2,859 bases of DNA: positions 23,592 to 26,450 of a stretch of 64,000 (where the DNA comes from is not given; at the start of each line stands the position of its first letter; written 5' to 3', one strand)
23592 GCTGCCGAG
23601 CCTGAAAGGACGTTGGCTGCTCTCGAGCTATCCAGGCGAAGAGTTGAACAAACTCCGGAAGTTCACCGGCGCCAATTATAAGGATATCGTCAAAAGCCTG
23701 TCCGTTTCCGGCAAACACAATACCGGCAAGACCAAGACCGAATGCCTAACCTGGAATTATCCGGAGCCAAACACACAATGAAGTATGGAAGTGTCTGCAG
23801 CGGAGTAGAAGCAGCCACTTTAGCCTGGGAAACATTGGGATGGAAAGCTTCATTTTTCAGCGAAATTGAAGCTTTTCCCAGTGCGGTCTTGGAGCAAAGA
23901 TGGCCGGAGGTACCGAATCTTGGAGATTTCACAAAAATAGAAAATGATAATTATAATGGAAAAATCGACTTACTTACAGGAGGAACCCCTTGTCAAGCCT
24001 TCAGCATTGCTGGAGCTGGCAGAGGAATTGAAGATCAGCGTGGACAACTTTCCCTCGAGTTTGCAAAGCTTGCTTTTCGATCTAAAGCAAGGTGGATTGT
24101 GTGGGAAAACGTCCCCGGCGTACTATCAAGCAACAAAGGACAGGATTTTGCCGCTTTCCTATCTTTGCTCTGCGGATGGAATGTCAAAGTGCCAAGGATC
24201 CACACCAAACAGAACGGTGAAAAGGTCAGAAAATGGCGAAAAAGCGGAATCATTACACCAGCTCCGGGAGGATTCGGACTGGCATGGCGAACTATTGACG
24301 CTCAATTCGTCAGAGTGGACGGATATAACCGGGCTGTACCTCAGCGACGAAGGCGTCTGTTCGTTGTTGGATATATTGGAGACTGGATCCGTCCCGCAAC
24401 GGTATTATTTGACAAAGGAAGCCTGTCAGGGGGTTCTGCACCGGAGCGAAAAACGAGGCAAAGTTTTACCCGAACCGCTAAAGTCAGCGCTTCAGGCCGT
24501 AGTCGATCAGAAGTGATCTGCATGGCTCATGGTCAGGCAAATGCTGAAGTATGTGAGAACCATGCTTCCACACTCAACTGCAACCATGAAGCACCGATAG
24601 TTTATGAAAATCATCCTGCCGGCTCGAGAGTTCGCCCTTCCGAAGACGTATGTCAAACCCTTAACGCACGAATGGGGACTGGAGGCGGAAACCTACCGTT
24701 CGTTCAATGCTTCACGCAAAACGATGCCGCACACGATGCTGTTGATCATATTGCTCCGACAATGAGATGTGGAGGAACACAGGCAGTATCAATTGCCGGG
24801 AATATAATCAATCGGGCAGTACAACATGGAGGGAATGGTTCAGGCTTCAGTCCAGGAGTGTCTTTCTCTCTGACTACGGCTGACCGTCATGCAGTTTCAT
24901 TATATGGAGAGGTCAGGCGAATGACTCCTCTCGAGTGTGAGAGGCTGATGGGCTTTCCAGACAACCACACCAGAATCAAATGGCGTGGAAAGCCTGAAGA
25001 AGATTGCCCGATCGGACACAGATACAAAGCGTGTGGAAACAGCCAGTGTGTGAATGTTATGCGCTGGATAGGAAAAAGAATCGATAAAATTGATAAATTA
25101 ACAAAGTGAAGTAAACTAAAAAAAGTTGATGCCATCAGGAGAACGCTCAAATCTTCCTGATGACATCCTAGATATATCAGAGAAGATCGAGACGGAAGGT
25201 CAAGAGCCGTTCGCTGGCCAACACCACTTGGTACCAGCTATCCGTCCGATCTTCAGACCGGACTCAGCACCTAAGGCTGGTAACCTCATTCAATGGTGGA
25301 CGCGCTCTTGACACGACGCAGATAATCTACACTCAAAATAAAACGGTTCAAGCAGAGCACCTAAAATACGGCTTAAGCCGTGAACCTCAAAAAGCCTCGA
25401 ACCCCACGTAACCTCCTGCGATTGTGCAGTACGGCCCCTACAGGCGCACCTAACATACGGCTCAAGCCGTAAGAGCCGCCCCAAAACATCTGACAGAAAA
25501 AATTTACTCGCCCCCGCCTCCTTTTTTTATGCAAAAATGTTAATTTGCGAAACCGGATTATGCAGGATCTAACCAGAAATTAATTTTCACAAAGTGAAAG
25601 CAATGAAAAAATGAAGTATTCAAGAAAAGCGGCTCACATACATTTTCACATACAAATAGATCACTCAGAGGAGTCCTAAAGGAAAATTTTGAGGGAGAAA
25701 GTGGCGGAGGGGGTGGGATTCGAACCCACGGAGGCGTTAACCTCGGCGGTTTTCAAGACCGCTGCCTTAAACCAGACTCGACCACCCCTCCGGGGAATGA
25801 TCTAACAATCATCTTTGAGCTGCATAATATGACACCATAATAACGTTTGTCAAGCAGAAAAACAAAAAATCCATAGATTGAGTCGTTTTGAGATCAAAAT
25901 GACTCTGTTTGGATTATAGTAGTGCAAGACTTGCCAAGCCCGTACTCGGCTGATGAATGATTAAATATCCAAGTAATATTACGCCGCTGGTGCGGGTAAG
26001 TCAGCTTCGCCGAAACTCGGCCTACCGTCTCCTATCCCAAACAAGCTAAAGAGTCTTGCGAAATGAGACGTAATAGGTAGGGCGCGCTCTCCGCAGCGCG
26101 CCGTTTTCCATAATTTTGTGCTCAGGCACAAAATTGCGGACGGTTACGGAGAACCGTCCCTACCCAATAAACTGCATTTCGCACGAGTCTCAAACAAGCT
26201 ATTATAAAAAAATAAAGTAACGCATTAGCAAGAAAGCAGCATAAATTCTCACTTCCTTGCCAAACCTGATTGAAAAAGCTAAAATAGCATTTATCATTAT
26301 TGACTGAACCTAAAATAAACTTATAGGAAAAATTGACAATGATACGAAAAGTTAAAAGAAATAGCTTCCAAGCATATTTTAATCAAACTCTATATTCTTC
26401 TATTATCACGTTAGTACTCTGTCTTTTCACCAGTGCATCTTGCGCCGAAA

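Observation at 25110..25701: About 600 bp of ORF-poor, hairpin- and repeat-rich DNA between the last phage gene and tRNA-Ser: ncRNA, cos site or att arm?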

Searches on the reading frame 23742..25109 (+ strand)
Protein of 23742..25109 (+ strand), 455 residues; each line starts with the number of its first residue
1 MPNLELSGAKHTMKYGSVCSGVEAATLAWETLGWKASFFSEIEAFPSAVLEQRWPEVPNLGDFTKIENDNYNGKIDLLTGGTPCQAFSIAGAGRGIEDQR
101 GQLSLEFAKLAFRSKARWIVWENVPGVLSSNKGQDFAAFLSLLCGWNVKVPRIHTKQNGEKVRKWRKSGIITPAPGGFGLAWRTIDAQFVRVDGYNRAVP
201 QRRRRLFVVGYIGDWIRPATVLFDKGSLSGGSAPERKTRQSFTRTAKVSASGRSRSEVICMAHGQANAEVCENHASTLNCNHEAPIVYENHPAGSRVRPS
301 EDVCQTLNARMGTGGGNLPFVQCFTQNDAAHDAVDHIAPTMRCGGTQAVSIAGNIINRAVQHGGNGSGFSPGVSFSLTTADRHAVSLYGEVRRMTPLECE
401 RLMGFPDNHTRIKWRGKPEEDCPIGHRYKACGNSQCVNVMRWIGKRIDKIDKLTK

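Call 8: search_protein_families(library=pfam, proteins=[window:23742-25109:+])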
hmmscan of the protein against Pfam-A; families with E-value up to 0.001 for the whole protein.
window:23742-25109:+ (455 aa): 1 family
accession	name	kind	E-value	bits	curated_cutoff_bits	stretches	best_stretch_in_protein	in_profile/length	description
PF00145.23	DNA_methylase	-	2.2e-39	136.2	22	2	13-143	1-130/324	C-5 cytosine-specific DNA methylase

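Call 18: find_encoding_contigs(protein=window:23742-25109:+, flank=10000, max_places=10)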
Protein window:23742-25109:+ (455 aa): no gene with exactly this product is on record in the collection.

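Call 21: find_encoding_contigs(protein=window:23778-25109:+, flank=10000, max_places=10)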
Protein window:23778-25109:+ (443 aa): no gene with exactly this product is on record in the collection.
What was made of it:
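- Tried and rejected: Exact-protein look-ups of the methylase: not on record (calls 18, 21).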

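Call 23: find_related_loci(query=window:23778-25109:+, collection=viral_contigs, flank=6000)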
Query window:23778-25109:+ (443 aa) in viral_contigs; peptide patterns used: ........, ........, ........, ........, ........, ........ (x = any residue, [..] = any of these).
600 stretches matched a pattern (row limit reached: there are more); 595 encode a relative of the query (tblastn E <= 1e-3); the best 80 are kept; 80 distinct loci.
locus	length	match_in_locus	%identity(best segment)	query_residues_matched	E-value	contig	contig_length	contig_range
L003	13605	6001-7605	47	1-439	2e-154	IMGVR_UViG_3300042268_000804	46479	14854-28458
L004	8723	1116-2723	47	1-439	3e-153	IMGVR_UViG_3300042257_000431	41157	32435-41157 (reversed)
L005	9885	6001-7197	52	1-441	5e-143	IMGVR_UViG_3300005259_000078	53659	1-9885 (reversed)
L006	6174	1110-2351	43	1-442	6e-104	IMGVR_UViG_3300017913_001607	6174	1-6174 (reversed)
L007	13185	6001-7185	45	1-437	3e-101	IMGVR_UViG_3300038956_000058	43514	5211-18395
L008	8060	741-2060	40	1-438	5e-98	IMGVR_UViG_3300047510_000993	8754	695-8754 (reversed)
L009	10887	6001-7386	39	1-439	1e-97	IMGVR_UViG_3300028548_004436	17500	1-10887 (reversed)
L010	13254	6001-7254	42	1-435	2e-94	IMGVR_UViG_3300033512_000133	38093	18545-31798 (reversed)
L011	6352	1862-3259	39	1-438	1e-94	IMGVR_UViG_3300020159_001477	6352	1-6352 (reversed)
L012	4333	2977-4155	41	1-439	5e-93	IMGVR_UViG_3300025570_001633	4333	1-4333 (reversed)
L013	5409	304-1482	41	1-439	9e-93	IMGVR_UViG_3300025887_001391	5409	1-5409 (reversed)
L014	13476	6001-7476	38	1-438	1e-92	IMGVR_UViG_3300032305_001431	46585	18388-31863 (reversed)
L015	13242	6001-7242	41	1-441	1e-92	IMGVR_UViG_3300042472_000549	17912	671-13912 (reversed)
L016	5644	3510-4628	43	1-440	4e-92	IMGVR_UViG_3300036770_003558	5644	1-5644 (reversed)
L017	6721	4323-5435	41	1-441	6e-92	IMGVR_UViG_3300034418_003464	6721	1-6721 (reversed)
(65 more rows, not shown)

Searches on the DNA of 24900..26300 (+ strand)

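Call 6: search_rna_families(source=window, start=24900, end=26300, threshold=evalue, max_evalue=10)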
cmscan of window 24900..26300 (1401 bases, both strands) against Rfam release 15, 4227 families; matches with E-value up to 10: 5.
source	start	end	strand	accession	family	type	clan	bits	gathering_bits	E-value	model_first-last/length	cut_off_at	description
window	25705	25791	-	RF00005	tRNA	Gene; tRNA;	CL00001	53.9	29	1.8e-10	1-71/71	no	tRNA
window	25705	25754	+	RF04351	Plastid-psbl-rps4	Cis-reg;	-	25.4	68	0.012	1-53/53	no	Plastid-psbl-rps4 3UTR RNA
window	25689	25770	+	RF01852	tRNA-Sec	Gene; tRNA;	CL00001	16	47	6.5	1-91/91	no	Selenocysteine transfer RNA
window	25508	25729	-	RF04321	tmRNA_permuted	Gene;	-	13.5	47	3.8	36-94/213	no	permuted transfer-messenger RNA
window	25644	25794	-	RF02223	sX4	Gene; sRNA;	-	13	70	7.2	1-167/167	no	Proteobacterial sRNA sX4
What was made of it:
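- On GOLLD, ROOL or any other Rfam 15 family: With E up to 10 on 24900-26300, only tRNA-overlapping noise appears (call 6).
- Closest known: phi29 packaging RNA. Different: There is no similarity to pRNA or T-box models (call 6).
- No Rfam large-RNA family matches even at E up to 10 (call 6).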

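Call 7: search_dna_similar(query=window:25100-25720:+, collection=phages, mode=distant)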
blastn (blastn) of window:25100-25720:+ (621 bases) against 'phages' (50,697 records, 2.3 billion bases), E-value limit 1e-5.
No match.

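Call 17: search_dna_similar(query=window:25100-25720:+, collection=plasmids, mode=distant)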
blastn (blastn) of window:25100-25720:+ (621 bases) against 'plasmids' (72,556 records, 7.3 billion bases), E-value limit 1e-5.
No match.

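Call 72: build_rna_model(alignment_id=A6, structure=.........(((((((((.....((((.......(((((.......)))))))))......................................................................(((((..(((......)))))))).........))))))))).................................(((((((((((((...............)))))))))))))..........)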
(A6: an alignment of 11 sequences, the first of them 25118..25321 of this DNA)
Model R1 built from alignment A6 (11 sequences, 251 columns); structure: as given.
model positions 193; base pairs 35; branch points 2; effective number of sequences 4.35; information 0.59 bits per position. Calibrated on 0.2 Mb of random sequence (short: E-values are rough).
structure used (alignment columns):
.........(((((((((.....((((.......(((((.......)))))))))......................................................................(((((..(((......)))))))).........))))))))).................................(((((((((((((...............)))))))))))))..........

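Call 73: search_with_rna_model(model_id=R1, sources=[window, L005, L165, L166, L168, L169, L170, L172, L301, L303, L305, L307, L177, L178, L179, L180, L181, L182, L183, L184, L185, L186, L187, L188, L189, L190, L191, L192, L193, L194, L195, L196, L197, L198, L199, L200, L201, L202, L203, L204, L205, L206, L207, L208, L209, L210, L211, L212, L213, L214, L215, L216, L217, L218, L219, L220, L221, L222, L223, L224, L225, L226, L227, L228, L229, L230, L231, L232, L233, L234, L235, L236, L237, L238, L239, L240, L241, L242, L243, L244, L245, L246, L247, L248, L249, L250, L251, L252, L253, L254, L255, L256, L257, L258, L259, L260, L274], make_alignment=true, max_evalue=0.01)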
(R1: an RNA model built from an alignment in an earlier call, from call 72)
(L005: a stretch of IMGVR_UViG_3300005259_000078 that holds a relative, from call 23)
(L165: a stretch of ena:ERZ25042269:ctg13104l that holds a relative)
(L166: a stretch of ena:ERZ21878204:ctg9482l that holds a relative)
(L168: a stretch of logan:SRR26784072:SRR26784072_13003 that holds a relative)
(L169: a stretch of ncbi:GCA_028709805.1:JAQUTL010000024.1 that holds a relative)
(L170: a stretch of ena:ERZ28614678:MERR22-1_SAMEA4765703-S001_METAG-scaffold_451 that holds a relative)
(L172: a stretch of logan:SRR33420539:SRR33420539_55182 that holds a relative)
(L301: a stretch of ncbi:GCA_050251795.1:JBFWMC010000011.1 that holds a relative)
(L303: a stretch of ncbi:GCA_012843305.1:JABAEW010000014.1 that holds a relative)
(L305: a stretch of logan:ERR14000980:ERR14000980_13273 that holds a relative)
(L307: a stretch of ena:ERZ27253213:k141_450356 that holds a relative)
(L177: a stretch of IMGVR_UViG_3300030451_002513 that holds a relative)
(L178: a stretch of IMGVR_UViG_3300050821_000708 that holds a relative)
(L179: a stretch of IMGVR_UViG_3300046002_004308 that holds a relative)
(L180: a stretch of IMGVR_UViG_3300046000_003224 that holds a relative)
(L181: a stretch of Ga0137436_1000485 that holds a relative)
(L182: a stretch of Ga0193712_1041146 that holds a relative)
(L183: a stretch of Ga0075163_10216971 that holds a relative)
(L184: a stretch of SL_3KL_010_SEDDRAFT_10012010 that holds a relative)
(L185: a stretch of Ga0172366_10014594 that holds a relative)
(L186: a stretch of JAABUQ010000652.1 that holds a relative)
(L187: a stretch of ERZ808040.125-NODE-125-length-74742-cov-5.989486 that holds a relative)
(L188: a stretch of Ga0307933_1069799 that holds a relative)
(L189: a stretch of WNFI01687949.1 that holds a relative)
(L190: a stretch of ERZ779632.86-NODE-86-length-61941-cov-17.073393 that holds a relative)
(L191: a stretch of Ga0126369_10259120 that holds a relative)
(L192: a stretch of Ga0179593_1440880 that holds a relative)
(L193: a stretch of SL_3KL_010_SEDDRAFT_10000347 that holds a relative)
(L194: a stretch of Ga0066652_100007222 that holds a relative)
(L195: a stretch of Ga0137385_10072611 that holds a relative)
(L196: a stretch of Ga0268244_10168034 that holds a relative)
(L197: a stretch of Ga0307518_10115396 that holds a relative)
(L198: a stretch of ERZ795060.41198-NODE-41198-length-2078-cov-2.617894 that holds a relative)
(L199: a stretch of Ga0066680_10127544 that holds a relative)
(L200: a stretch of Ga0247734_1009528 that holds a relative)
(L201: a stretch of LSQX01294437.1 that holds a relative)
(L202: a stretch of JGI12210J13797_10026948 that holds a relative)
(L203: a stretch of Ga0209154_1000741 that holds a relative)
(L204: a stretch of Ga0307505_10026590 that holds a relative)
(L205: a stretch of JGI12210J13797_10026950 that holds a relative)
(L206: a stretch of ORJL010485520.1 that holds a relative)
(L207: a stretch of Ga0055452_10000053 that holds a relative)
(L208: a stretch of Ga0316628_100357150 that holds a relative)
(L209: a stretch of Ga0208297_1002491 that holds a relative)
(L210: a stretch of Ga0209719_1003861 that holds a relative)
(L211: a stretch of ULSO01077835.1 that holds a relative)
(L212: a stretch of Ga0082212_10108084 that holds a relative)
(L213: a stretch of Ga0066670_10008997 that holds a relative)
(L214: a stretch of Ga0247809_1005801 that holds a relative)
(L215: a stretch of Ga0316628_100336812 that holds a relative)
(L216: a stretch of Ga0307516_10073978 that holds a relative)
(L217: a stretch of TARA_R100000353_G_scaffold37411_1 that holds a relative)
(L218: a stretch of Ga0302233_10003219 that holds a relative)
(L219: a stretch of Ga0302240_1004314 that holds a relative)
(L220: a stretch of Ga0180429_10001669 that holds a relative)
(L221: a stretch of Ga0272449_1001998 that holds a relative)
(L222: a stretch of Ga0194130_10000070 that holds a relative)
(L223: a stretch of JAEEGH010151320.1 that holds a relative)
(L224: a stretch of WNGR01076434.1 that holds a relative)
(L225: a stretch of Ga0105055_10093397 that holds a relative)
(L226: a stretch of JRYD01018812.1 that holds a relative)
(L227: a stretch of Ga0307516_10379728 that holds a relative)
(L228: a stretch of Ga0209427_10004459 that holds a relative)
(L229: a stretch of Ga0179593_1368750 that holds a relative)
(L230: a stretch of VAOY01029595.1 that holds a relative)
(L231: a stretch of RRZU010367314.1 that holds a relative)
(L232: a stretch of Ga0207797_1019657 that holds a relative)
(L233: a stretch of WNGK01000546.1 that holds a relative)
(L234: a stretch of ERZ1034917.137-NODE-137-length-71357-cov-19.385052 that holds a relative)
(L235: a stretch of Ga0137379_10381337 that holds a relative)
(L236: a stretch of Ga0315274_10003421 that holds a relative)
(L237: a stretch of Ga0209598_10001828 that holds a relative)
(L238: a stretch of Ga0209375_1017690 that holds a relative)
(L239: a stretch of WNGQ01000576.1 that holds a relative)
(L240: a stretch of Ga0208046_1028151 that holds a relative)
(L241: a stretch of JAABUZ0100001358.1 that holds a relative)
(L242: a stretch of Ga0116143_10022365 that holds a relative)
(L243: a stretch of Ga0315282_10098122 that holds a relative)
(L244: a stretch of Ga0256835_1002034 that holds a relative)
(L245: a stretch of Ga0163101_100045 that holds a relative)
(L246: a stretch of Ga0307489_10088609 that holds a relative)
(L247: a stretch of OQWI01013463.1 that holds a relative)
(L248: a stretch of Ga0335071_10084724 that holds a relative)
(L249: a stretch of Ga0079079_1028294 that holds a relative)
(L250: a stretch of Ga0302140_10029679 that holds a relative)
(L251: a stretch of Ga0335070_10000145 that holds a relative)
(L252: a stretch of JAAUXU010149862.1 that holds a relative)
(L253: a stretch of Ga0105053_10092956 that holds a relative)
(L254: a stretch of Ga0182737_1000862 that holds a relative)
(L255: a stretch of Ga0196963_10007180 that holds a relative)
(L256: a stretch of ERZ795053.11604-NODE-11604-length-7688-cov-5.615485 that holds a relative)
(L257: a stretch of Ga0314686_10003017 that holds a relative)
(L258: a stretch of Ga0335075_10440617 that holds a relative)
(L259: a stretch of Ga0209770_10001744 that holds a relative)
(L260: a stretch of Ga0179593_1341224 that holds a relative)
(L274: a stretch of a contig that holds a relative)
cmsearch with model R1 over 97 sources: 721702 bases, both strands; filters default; matches with E-value up to 0.01: 14.
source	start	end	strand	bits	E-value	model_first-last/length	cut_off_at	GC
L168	8601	8800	-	186.1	2e-44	1-193/193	no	0.58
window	25120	25321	-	157.7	2.6e-37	1-193/193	no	0.51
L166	9766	9964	-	152.4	5.6e-36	1-193/193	no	0.55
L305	9180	9374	-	152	6.7e-36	1-193/193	no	0.56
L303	9181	9376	-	149.7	2.6e-35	1-193/193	no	0.54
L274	294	489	+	149.7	2.6e-35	1-193/193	no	0.54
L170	8825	9013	-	147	1.3e-34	1-193/193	no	0.58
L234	4906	5094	-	147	1.3e-34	1-193/193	no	0.58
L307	7676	7866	-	135.5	9.3e-32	1-193/193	no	0.52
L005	7216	7452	-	133.4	3e-31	1-193/193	no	0.57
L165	9854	10051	-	133.3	3.3e-31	1-193/193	no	0.54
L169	10803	10982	-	127.2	1.1e-29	1-193/193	no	0.58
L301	7545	7734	-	114.2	2e-26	1-193/193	no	0.62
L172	3041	3201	-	111.3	1e-25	29-193/193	5'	0.53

Alignment A7: 14 matches aligned to the model, 254 columns, each read 5' to 3' on its own strand. Consensus structure (alignment columns), stored with it:
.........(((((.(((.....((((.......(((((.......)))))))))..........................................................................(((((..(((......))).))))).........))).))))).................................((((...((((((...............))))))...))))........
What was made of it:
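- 25118..25321 (-): Structured RNA gene of about 195-204 nt. The predicted start is about 25315-25319 and the end is at the U-run 25118-25124. Covariance model R1 hits 25120-25321 at 157.7 bits and finds only one copy in the window (call 73).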

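Call 113: search_with_rna_model(model_id=R1, sources=[L313, L314, L315, L316, L317, L318, L319, L320, L321, L322, L323, L324, L325, L326, L327, L328, L329, L330, L331, L332, L333, L334, L335, L336, L337, L338, L339, L340, L341, L342, L343, L344, L345, L346, L347, L348, L349, L350, L351, L352, L353, L354, L355, L356, L357, L358, L359, L360, L361, L362, L363, L364, L365, L366, L367, L368, L369, L370, L371, L372, L373, L374, L375, L261, L262, L263, L264, L265, L266, L267, L268, L269, L270, L271, L272, L273, L275, L276, L277, L278, L279, L280, L281, L282, L283, L284, L285, L286, L287, L288, L289, L290, L291, L292, L293, L294, L295, L296, L297], max_evalue=1)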
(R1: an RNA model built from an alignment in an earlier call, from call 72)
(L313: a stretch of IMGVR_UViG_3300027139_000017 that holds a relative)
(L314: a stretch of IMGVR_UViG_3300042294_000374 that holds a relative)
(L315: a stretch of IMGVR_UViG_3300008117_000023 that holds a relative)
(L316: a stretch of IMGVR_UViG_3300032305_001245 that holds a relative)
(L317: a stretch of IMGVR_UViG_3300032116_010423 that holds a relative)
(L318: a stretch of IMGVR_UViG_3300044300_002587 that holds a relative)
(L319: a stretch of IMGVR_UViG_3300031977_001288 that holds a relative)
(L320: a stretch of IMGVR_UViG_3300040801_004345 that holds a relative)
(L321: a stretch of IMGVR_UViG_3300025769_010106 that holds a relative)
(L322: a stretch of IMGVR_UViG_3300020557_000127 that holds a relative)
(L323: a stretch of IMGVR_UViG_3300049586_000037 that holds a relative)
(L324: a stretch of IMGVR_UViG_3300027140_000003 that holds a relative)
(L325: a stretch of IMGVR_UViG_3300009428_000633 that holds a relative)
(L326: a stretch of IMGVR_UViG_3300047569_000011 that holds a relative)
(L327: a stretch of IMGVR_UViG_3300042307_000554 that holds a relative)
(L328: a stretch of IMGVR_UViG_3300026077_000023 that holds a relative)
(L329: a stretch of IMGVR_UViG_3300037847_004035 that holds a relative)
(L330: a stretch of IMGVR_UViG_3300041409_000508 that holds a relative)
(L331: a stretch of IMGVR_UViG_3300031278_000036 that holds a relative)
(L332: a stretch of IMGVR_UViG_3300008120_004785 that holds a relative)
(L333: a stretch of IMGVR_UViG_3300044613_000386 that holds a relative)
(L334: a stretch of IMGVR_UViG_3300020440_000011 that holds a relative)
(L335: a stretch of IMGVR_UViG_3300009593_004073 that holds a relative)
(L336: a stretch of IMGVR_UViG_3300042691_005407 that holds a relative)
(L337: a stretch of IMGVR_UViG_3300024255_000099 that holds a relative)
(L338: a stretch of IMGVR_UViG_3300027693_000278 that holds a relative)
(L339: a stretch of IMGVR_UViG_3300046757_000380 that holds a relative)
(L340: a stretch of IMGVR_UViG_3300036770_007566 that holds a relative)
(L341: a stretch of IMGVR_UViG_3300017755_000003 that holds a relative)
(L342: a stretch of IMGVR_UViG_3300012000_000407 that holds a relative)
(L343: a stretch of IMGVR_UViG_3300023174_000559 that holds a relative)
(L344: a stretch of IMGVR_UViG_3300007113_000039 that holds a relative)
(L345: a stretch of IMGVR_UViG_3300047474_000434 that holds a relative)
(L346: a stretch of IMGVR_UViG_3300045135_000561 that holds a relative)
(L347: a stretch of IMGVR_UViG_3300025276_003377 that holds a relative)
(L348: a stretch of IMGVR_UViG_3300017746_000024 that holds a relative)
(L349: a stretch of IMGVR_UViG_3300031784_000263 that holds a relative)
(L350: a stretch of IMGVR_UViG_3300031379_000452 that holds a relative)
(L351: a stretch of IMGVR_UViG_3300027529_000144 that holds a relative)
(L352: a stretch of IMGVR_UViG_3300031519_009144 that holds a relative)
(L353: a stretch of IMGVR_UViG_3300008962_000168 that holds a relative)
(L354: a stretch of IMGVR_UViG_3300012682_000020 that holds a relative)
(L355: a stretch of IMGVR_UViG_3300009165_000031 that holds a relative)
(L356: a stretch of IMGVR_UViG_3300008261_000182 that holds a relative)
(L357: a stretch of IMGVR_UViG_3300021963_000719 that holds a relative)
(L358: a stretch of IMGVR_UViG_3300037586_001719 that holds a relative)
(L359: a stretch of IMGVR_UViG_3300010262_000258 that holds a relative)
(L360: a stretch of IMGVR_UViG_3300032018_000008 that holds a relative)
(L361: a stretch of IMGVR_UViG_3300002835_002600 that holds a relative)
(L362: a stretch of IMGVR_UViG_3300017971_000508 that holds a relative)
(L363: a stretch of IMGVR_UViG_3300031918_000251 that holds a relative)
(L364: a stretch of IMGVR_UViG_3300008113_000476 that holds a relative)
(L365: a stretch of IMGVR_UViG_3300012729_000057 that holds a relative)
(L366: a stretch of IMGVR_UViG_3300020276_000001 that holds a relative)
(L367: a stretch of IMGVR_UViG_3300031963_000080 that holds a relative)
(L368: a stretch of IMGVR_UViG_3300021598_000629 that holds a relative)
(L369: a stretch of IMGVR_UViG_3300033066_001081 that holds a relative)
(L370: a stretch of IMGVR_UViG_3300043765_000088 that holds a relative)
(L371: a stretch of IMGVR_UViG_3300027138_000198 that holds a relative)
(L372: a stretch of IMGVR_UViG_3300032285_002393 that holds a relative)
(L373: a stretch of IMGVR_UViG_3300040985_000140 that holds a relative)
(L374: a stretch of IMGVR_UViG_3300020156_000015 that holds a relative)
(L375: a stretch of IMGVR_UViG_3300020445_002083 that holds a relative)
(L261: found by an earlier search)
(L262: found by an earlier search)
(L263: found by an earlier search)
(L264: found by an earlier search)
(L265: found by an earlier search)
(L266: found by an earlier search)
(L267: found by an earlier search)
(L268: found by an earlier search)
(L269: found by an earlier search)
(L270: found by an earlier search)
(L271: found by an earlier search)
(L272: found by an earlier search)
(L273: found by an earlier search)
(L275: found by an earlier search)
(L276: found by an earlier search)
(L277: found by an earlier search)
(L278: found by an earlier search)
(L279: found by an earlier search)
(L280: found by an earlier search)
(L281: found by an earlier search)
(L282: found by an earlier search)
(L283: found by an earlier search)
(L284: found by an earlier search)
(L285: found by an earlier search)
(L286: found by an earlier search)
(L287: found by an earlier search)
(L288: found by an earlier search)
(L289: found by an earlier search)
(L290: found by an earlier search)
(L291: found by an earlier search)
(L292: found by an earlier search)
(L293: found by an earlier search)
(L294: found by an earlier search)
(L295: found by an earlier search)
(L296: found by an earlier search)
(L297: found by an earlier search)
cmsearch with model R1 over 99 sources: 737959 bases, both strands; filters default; matches with E-value up to 1: 5.
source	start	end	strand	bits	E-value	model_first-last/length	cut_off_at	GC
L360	939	966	-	13.5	0.33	78-105/193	no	0.36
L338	3603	3620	-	11.9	0.83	85-102/193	no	0.5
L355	9906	9923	-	11.9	0.83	85-102/193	no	0.5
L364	7511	7528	-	11.9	0.83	85-102/193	no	0.5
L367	711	728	+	11.9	0.83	85-102/193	no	0.5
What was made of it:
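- CM hits above 110 bits occur only in these loci, out of about 1.46 Mb screened (calls 73, 113).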
